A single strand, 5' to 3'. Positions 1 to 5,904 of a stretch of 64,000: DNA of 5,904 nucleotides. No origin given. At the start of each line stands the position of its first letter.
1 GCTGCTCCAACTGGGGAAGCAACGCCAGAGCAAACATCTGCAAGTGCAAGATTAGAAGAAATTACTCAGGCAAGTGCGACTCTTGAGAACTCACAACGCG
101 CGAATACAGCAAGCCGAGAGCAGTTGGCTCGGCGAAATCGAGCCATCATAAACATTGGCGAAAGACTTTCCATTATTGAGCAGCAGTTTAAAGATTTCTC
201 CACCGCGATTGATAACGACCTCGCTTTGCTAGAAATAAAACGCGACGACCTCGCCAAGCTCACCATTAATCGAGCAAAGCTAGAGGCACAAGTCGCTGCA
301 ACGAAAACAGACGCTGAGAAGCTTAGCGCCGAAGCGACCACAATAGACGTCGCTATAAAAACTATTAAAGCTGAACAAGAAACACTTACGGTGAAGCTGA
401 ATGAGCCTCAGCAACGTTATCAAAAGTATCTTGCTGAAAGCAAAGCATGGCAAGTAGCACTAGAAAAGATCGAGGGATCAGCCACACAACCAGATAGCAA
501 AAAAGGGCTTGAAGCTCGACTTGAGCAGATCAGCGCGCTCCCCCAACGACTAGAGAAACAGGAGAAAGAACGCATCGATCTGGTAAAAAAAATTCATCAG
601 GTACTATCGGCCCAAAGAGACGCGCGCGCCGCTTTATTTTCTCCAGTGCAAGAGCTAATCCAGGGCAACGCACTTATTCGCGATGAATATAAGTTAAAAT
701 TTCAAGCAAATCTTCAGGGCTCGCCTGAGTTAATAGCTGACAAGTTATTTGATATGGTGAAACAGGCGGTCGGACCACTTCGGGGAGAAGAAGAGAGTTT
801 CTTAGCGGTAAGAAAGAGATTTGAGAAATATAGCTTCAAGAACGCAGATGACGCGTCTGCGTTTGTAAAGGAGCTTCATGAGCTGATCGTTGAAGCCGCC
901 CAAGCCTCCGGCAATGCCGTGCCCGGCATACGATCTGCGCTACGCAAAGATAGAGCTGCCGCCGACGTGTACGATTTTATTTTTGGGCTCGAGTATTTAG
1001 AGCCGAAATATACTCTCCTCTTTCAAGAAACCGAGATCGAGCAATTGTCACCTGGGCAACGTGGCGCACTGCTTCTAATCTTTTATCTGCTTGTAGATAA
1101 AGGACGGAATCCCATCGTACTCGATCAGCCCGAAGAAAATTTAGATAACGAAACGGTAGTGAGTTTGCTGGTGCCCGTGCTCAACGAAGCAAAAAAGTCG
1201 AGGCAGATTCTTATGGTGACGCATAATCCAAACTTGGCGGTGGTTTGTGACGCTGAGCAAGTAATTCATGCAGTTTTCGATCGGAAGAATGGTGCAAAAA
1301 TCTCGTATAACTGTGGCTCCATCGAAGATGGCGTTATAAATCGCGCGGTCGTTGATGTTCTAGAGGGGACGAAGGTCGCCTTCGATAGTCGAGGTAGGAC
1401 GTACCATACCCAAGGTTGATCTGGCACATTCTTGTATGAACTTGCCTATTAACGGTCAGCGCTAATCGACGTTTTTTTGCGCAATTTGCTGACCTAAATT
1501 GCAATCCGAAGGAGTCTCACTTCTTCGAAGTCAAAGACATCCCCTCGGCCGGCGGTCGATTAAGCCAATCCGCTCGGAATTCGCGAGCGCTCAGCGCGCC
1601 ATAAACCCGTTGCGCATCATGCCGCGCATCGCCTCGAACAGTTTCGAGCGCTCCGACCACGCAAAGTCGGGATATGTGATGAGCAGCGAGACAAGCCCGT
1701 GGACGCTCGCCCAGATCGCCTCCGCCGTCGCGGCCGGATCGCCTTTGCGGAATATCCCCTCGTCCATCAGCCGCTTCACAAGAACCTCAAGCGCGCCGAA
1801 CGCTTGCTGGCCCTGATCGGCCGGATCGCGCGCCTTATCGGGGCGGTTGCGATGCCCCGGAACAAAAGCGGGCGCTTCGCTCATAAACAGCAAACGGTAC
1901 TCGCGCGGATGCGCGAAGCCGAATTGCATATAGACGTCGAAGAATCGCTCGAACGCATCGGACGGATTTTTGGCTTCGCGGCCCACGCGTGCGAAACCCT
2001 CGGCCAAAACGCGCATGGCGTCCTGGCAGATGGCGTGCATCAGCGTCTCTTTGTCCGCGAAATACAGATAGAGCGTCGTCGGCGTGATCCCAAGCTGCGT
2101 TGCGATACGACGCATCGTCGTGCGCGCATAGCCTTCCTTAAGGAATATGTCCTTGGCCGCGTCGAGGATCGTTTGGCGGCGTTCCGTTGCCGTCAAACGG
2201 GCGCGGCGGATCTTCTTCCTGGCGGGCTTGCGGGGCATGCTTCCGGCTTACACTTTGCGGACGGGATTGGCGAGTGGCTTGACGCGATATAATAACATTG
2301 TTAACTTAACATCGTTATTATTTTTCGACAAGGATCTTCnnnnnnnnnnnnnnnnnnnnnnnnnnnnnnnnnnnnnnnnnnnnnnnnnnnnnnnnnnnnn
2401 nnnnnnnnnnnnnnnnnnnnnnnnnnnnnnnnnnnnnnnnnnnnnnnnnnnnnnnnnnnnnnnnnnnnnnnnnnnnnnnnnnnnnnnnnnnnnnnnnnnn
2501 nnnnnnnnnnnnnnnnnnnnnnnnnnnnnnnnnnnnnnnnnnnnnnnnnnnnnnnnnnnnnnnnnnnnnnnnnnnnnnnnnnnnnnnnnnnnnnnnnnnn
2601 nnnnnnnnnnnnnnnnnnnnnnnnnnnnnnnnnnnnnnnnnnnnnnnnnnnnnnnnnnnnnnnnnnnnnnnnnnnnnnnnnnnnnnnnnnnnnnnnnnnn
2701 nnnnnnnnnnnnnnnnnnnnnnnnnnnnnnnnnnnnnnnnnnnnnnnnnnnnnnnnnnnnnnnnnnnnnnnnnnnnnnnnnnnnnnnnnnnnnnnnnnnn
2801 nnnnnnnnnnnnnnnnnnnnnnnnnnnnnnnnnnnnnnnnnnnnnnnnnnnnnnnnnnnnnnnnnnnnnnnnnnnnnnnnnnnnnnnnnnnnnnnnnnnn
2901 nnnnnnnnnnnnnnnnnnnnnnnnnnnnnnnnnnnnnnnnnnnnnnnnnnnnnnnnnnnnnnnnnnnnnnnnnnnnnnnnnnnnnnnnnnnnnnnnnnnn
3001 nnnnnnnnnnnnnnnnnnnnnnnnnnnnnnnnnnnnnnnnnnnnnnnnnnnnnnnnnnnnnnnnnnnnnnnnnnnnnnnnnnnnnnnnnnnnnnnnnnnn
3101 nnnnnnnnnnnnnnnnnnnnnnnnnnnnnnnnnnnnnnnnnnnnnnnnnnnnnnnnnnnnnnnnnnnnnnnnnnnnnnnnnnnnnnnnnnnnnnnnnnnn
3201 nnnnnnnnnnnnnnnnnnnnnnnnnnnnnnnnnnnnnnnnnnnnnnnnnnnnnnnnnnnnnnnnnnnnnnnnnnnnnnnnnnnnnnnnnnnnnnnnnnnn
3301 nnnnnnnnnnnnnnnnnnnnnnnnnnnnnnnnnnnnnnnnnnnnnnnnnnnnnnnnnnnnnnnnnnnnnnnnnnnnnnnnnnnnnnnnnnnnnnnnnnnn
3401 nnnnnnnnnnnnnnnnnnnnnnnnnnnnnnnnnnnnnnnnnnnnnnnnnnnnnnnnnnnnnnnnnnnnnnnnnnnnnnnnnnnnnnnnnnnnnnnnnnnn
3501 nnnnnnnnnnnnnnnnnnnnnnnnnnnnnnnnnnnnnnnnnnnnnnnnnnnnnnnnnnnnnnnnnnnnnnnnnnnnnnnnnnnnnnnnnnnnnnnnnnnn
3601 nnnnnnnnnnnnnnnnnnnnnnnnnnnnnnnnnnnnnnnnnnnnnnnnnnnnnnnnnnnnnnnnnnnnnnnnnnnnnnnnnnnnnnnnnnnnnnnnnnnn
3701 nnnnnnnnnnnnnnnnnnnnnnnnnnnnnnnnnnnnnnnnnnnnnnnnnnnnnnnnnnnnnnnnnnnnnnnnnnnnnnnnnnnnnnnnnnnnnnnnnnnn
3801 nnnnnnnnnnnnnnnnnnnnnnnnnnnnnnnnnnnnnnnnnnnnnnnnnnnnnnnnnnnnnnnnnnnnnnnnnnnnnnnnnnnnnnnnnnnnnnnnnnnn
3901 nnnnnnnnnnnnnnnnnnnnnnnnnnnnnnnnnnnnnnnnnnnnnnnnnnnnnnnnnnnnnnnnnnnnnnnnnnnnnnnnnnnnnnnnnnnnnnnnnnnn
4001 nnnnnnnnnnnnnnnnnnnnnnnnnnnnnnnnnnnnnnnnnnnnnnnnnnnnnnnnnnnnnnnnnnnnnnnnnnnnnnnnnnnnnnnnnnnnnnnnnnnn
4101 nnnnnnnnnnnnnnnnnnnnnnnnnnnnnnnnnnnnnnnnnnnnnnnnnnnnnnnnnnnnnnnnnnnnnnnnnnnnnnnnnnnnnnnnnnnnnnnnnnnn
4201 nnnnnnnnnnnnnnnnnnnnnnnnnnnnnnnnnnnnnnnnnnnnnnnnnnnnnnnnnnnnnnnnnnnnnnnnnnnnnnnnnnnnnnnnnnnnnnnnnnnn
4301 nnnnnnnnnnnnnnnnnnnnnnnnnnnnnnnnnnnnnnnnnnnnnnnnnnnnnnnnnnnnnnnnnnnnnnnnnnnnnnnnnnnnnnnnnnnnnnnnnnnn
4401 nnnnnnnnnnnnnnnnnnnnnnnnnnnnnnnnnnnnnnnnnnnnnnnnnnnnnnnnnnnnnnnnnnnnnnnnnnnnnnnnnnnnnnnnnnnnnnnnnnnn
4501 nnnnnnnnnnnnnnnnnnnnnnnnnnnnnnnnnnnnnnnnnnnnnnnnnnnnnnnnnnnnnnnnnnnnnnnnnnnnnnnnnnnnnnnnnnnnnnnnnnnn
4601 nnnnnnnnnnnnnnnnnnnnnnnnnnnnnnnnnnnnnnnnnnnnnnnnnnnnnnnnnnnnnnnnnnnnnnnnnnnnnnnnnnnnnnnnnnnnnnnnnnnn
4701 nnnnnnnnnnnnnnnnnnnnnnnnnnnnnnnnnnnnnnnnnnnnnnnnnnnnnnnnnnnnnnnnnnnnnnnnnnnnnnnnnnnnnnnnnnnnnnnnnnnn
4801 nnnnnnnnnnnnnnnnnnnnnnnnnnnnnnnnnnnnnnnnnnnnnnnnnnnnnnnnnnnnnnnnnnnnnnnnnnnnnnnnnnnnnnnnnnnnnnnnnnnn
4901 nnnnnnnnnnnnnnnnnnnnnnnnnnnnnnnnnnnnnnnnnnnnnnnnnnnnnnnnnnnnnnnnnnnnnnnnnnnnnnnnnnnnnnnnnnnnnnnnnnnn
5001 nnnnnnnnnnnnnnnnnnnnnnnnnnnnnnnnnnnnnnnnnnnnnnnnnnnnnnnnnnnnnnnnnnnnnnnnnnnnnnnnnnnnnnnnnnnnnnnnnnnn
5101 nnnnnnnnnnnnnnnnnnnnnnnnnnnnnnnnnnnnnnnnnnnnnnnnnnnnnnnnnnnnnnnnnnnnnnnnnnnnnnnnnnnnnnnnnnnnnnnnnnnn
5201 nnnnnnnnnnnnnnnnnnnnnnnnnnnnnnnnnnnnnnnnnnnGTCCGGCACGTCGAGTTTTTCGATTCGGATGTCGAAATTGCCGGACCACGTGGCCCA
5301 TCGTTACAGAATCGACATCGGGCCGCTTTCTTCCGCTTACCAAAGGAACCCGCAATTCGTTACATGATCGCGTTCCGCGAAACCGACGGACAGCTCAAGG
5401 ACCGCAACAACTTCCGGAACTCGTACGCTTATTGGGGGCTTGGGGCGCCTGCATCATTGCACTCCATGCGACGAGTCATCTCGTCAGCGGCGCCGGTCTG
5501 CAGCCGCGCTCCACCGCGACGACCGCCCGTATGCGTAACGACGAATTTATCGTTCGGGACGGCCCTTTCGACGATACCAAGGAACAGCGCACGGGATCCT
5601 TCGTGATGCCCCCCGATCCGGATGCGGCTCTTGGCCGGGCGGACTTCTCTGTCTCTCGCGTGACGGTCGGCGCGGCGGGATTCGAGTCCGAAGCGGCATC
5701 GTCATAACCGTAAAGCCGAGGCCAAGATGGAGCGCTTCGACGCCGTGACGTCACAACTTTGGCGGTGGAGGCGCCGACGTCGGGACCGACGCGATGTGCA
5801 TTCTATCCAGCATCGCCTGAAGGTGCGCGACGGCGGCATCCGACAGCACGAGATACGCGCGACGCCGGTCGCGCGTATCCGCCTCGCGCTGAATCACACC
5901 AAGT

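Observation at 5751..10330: ~4.6-kb low-GC island of two minus-strand operons with regulatory-looking but unassignable gene content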

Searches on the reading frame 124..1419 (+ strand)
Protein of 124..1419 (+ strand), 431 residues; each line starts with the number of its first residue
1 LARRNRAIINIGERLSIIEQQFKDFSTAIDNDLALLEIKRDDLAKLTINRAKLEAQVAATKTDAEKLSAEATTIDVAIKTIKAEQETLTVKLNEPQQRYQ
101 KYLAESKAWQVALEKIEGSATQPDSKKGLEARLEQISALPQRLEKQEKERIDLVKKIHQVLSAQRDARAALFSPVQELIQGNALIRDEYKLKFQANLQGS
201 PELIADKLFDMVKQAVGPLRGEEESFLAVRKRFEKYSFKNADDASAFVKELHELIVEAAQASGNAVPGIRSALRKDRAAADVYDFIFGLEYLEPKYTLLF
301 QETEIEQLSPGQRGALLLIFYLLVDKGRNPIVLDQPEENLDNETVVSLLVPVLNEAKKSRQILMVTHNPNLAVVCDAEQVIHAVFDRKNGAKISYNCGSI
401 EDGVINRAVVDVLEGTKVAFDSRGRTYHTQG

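Call 84: search_protein_families(library=pfam, proteins=[window:124-1419:+], max_evalue=0.01)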
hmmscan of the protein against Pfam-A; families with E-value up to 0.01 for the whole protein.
window:124-1419:+ (431 aa): 2 families
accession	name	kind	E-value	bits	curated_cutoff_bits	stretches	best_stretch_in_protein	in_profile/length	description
PF13304.12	AAA_21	-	9.3e-06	26.3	27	1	288-371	221-302/304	AAA domain, putative AbiEii toxin, Type IV TA system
PF02463.25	SMC_N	-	9.9e-06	25.6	40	1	50-381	72-209/220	RecF/RecN/SMC N terminal domain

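Call 111: search_protein_families(library=padloc, proteins=[window:124-1419:+], max_evalue=0.001)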
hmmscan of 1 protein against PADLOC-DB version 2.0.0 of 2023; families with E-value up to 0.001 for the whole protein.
window:124-1419:+ (431 aa): 9 families
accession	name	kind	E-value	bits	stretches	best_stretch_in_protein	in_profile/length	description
PDLC02208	Ppl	-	6.5e-20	68.9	1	301-423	770-888/894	-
PDLC04135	mad3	-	8.6e-09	33.4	1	54-384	65-338/374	mads_3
PDLC02980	AriA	-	2.7e-07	28.9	1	301-371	231-302/304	-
PDLC04678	PDC-M49A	-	2.8e-06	23.9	1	309-392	550-633/681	-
PDLC04164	AriA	-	1.1e-05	23.1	1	298-373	158-237/253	-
PDLC04679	PDC-M49A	-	2.9e-05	20.9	1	309-393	410-494/541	-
PDLC02982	AriAB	-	3e-05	20.9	1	304-372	215-282/570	-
PDLC03859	LmuB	-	5.7e-05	20.5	1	26-372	261-589/611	-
PDLC03865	LmuB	-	0.00019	17.8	0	9-159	604-744/1007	-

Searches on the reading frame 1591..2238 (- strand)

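Call 84: search_protein_families(library=pfam, proteins=[window:1591-2238:-], max_evalue=0.01)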
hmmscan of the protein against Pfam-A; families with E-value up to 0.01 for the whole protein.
window:1591-2238:- (215 aa): 4 families
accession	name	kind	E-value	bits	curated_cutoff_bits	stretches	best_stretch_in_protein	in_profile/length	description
PF00440.29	TetR_N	-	2.8e-15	56.3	24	1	24-70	1-47/47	Bacterial regulatory proteins, tetR family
PF13305.11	TetR_C_33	-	1.8e-12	48.2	26.8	1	99-194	4-88/103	Tetracyclin repressor-like, C-terminal domain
PF13977.11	TetR_C_6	-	0.00029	21.5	27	1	130-190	34-94/115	BetI-type transcriptional repressor, C-terminal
PF21351.2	TetR_C_41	-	0.0041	17.8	27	0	141-209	39-106/108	Tetracyclin repressor-like, C-terminal domain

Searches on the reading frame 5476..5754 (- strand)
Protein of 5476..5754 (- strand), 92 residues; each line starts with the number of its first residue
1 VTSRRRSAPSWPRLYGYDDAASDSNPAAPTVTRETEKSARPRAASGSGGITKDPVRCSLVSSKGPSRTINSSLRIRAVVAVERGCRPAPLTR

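Call 84: search_protein_families(library=pfam, proteins=[window:5476-5754:-], max_evalue=0.01)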
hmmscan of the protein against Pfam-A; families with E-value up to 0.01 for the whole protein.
window:5476-5754:- (92 aa): 0 families
